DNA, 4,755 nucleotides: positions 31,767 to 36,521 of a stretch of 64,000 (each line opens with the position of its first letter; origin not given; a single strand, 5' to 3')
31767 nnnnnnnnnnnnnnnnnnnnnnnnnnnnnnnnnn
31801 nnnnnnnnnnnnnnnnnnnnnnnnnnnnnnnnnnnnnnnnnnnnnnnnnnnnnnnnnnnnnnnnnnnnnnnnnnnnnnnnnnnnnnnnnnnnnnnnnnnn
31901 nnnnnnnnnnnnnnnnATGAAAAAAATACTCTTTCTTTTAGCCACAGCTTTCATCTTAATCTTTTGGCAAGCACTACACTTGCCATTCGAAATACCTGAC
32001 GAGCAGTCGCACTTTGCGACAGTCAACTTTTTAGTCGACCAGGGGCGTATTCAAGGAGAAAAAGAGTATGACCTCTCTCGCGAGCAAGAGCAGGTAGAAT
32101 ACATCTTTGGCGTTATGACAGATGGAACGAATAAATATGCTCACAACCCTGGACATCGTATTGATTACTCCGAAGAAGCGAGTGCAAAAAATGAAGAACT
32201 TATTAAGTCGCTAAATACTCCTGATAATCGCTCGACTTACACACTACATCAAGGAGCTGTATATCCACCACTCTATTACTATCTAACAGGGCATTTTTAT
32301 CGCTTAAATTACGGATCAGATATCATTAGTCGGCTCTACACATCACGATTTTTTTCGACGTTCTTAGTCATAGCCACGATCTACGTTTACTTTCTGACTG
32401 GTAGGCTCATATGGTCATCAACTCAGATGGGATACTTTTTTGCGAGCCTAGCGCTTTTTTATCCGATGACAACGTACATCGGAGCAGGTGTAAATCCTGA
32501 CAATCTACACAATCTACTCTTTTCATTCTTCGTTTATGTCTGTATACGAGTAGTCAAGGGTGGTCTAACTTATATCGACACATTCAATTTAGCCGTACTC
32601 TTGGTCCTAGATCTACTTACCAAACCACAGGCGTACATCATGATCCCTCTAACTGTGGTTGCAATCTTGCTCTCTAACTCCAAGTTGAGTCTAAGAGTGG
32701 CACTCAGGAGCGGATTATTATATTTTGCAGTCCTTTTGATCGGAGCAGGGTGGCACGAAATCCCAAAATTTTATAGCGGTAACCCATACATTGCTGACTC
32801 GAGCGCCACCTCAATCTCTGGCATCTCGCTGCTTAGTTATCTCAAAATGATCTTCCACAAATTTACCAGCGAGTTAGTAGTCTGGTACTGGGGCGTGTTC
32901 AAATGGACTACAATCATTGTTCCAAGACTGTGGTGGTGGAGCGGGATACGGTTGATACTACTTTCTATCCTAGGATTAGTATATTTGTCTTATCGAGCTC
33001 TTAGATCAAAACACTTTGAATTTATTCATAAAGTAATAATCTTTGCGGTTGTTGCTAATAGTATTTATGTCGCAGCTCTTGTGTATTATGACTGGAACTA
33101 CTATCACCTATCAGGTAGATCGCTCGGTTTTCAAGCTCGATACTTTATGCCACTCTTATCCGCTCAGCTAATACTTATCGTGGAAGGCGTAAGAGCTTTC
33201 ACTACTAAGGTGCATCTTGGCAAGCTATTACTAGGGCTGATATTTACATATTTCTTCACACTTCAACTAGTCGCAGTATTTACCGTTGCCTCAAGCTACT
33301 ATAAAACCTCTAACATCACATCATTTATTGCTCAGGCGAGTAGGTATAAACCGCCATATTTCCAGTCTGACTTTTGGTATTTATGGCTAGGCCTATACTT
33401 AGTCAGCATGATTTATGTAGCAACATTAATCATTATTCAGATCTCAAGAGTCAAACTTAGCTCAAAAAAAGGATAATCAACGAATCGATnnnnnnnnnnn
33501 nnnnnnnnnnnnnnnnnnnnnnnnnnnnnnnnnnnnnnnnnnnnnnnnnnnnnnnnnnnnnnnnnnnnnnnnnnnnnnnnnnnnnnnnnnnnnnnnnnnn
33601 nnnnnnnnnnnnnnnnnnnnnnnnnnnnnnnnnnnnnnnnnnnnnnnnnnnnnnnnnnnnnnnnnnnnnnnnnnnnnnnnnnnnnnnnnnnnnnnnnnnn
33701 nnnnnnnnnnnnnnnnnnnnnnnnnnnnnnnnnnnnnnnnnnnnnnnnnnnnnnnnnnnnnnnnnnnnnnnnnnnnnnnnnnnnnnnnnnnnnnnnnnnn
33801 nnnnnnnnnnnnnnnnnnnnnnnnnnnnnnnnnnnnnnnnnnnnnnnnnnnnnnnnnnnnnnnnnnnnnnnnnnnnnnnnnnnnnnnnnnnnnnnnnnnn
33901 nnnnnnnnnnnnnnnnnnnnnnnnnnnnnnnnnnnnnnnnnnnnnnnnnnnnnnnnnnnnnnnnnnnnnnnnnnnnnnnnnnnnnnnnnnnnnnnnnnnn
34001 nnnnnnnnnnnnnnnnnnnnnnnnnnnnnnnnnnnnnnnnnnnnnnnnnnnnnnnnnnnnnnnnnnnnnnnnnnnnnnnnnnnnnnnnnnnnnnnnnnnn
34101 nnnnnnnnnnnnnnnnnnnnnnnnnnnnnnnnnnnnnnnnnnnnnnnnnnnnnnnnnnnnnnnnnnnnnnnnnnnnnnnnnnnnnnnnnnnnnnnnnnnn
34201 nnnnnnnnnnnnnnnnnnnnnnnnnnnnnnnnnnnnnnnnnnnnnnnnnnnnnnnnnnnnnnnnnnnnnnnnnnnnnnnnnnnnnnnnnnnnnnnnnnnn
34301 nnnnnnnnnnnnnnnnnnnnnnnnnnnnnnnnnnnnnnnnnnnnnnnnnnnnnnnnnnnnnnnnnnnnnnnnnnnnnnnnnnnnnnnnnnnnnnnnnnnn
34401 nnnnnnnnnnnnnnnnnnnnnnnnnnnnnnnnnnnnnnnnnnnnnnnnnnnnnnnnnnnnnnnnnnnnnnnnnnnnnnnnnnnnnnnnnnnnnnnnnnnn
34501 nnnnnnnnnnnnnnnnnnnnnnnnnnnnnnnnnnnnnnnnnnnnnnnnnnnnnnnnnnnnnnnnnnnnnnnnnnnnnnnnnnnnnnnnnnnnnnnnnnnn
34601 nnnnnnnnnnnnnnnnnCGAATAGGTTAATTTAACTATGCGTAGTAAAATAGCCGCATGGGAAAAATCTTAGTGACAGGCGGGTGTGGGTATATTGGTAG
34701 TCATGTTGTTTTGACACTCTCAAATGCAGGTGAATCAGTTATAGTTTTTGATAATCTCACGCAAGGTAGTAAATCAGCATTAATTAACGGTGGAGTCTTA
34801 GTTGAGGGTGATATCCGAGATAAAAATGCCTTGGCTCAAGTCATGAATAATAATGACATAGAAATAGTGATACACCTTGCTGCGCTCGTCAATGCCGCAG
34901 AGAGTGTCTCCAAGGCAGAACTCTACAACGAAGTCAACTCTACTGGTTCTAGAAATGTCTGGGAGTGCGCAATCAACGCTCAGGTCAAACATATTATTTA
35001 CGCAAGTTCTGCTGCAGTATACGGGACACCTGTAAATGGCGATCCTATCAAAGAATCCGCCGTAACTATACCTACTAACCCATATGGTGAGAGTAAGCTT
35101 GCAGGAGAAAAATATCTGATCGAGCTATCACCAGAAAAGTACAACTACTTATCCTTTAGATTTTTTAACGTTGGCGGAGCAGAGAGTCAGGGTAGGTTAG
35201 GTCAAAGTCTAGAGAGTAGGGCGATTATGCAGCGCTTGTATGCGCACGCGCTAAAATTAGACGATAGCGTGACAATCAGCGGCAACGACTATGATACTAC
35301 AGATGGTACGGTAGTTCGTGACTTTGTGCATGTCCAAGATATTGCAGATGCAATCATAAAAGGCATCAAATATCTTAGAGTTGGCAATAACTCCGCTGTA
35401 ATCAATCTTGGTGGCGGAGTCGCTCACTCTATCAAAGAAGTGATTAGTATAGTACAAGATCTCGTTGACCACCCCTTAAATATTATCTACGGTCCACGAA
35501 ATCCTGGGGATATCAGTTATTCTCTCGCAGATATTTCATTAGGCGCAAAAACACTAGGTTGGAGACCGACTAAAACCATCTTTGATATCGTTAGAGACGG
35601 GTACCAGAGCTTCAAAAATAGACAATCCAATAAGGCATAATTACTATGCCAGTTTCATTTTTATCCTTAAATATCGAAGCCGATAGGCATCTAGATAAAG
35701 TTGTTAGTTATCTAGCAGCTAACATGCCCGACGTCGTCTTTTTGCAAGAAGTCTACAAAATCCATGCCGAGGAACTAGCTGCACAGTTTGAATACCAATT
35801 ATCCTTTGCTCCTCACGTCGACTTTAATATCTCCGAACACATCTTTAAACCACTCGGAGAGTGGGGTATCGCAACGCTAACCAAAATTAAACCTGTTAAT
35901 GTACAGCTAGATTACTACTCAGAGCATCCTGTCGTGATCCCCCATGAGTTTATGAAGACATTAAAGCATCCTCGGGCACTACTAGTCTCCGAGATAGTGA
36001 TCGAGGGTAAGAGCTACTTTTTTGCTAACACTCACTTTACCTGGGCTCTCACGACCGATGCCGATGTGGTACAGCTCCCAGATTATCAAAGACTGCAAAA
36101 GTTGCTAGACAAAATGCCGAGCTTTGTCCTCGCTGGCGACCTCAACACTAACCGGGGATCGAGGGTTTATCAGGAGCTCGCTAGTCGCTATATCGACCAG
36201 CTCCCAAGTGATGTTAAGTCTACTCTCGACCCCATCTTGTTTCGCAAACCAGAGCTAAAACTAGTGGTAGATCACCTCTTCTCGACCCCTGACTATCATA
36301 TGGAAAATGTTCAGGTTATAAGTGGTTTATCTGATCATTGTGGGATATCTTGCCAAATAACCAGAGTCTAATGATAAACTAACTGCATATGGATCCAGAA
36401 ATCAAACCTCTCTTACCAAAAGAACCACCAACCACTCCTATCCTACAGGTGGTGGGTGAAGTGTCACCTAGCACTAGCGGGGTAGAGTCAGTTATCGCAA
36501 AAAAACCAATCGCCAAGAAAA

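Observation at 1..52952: About 53 kb single-strand array of roughly 48 translationally coupled glycan-assembly genes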

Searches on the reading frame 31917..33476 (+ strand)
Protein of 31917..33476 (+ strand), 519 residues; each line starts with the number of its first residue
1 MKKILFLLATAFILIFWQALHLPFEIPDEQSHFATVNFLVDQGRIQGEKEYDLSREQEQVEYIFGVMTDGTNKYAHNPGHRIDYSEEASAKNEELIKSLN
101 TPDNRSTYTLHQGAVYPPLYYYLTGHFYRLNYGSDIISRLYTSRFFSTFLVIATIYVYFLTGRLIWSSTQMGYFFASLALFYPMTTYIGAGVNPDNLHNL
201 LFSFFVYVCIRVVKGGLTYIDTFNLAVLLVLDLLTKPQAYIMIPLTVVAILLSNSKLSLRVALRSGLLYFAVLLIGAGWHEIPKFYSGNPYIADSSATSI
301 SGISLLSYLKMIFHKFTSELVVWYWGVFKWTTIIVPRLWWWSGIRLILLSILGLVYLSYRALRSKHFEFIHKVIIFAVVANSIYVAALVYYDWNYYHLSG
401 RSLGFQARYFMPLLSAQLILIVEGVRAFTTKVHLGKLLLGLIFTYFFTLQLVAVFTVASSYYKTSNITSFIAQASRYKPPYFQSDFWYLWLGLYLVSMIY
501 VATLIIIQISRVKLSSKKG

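Call 6: search_protein_families(library=pfam, proteins=[window:31917-33476:+])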
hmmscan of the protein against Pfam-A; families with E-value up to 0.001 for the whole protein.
window:31917-33476:+ (519 aa): 0 families

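Call 16: search_protein_families(library=pfam, max_evalue=1, proteins=[window:31917-33476:+])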
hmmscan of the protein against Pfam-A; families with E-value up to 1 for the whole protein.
window:31917-33476:+ (519 aa): 0 families

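Call 74: search_protein_representatives(protein=window:31917-33476:+)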
Query: 519 residues. Proteins with E-value up to 0.001 (for the whole library): 1482; up to 1e-10: 420; up to 1e-30: 116. The best 150 are listed.
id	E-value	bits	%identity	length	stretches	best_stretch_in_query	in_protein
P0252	2.0e-252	854.8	72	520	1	4-517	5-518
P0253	5.1e-101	355.3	38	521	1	4-503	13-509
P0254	5.6e-90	318.9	36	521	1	3-501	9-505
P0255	2.4e-88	313.5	35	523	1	3-504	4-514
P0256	3.2e-88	313.1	35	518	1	6-504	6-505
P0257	1.9e-81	290.7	34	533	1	5-492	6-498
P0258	3.7e-78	279.9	34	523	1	2-503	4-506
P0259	6.1e-70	252.8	34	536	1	5-500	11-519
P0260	2.9e-67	244.0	32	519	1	5-502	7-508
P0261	2.6e-61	224.3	31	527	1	5-508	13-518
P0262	4.0e-61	223.7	32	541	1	3-516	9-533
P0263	9.6e-61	222.4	39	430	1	2-462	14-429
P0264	1.1e-58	215.6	31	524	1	6-504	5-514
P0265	1.0e-57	212.5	33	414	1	99-498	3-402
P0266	3.5e-57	210.7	31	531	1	5-508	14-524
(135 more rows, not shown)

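Call 78: search_solved_structures(query=A3, max_evalue=1)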
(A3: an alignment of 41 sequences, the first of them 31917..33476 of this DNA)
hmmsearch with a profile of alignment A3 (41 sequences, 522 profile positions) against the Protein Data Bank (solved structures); distinct sequences matched with E-value up to 1: 0.

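Call 79: search_protein_families(library=pfam, alignment_id=A3, max_evalue=0.001)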
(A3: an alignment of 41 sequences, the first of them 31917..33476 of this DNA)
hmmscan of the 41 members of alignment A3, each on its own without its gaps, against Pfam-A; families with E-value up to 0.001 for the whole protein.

A. member 1, window:31917-33476:+ (519 aa): 0 families

B. families by the number of members that match (of 41 scanned): 3 families
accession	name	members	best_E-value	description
PF09913.15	DUF2142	31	4.6e-27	Predicted membrane protein (DUF2142)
PF13231.12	PMT_2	13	3.5e-11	Dolichyl-phosphate-mannose-protein mannosyltransferase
PF02366.24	PMT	4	2.2e-08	Dolichyl-phosphate-mannose-protein mannosyltransferase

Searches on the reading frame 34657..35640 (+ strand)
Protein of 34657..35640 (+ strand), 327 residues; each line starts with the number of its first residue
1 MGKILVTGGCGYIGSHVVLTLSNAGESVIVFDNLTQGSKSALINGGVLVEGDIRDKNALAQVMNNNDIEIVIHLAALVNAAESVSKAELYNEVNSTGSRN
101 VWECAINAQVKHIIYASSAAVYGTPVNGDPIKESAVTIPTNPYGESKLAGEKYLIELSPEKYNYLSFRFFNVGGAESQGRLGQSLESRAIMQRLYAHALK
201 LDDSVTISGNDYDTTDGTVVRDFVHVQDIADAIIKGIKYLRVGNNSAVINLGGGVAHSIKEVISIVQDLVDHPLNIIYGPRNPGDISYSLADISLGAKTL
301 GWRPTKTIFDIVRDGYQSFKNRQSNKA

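Call 7: search_protein_families(library=pfam, proteins=[window:34657-35640:+])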
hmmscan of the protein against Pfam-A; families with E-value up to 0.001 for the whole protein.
window:34657-35640:+ (327 aa): 9 families
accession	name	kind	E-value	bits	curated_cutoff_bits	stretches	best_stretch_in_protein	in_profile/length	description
PF01370.27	Epimerase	-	6.4e-48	163.7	20.9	1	4-252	1-240/240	NAD dependent epimerase/dehydratase family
PF16363.11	GDP_Man_Dehyd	-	9.7e-37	127.6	27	1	5-314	1-331/332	GDP-mannose 4,6 dehydratase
PF01073.25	3Beta_HSD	-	1.7e-22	80.2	22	1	5-155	1-158/280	3-beta hydroxysteroid dehydrogenase/isomerase family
PF04321.23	RmlD_sub_bind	-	3.2e-18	66.3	27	1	3-159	2-141/287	RmlD substrate binding domain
PF02719.21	Polysacc_synt_2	-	6.6e-14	52.2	20.2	1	4-242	1-222/293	Polysaccharide biosynthesis protein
PF13460.12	NAD_binding_10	-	4.2e-09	37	27.2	1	8-173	1-149/184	NAD(P)H-binding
PF07993.18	NAD_binding_4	-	3e-08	33.6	20.1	1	65-181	86-216/258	Male sterility protein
PF05368.20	NmrA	-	1.6e-06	28.4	27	1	3-280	4-244/298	NmrA-like family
PF08659.16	KR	-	4.1e-05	24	22.6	1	2-123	1-142/180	KR domain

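Call 40: search_protein_families(library=ncbifam, max_evalue=0.00001, proteins=[window:34657-35640:+])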
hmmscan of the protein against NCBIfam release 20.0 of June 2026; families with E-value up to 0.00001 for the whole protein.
window:34657-35640:+ (327 aa): 24 families
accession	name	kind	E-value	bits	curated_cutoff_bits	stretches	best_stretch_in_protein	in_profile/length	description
TIGR01179.1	galE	equivalog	2.6e-85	286.2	262.3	1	3-321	1-327/332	UDP-glucose 4-epimerase GalE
NF007956.0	PRK10675.1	subfamily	9.7e-60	202.5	394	1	3-317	2-327/338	UDP-glucose 4-epimerase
TIGR02197.1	heptose_epim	equivalog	3.4e-40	138.1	274.6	1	4-279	1-269/316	ADP-glyceromanno-heptose 6-epimerase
TIGR01181.1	dTDP_gluc_dehyt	equivalog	4.8e-30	104.7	365.1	1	3-318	1-310/321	dTDP-glucose 4,6-dehydratase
TIGR04180.1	EDH_00030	hypoth_equivalog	6.8e-24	84.5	475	1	4-278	1-264/297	NAD-dependent 4,6-dehydratase LegB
NF008360.0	PRK11150.1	equivalog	4.1e-23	82.1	452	1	4-267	2-251/310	ADP-glyceromanno-heptose 6-epimerase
NF047922.1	GDPFucSynFcl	equivalog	8.4e-20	71.4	500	1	3-324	4-306/308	GDP-L-fucose synthase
TIGR03466.1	HpnA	hypoth_equivalog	3.3e-19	68.9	367.65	1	3-159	2-157/327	hopanoid-associated sugar epimerase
NF043036.1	ErythonDh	equivalog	5.9e-16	58.5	325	1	3-154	2-160/321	D-erythronate dehydrogenase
NF042423.1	oxyalk_red_Shew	equivalog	8.4e-16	57.9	580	1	3-186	10-188/331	2-alkyl-3-oxoalkanoate reductase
TIGR01214.1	rmlD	equivalog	4.7e-15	55.4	224.05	1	3-161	1-142/285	dTDP-4-dehydrorhamnose reductase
NF011728.1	PRK15181.1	equivalog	9.2e-15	54.5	760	1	4-308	18-326/348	Vi polysaccharide biosynthesis UDP-N-acetylglucosaminuronic acid C-4 epimerase TviC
NF042422.1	oxyalk_red_OleD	equivalog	5.5e-14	52.3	580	1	3-161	2-157/329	2-alkyl-3-oxoalkanoate reductase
NF052578.1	StrlDmthSdmBMthl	equivalog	2.5e-12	47.2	600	1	4-130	3-125/328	sterol demethylase protein SdmB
NF007582.0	PRK10217.1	equivalog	1.3e-11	44.3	698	1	1-149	1-166/355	dTDP-glucose 4,6-dehydratase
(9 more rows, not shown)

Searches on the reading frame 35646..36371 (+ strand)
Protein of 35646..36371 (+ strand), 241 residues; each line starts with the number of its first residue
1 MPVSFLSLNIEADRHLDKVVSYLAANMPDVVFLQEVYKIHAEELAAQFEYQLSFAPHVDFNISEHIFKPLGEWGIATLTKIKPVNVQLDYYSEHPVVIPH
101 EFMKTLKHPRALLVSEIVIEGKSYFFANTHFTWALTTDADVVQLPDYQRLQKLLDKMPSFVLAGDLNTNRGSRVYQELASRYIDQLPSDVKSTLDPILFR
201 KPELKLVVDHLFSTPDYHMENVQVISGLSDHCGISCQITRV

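Call 7: search_protein_families(library=pfam, proteins=[window:35646-36371:+])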
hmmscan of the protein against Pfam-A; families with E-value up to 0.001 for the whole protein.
window:35646-36371:+ (241 aa): 1 family
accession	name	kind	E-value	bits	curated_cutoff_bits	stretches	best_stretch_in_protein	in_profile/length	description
PF03372.29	Exo_endo_phos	-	6.9e-14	52.6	24.5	1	7-231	2-225/225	Endonuclease/Exonuclease/phosphatase family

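Call 40: search_protein_families(library=ncbifam, max_evalue=0.00001, proteins=[window:35646-36371:+])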
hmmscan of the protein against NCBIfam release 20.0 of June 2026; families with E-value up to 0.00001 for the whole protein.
window:35646-36371:+ (241 aa): 0 families
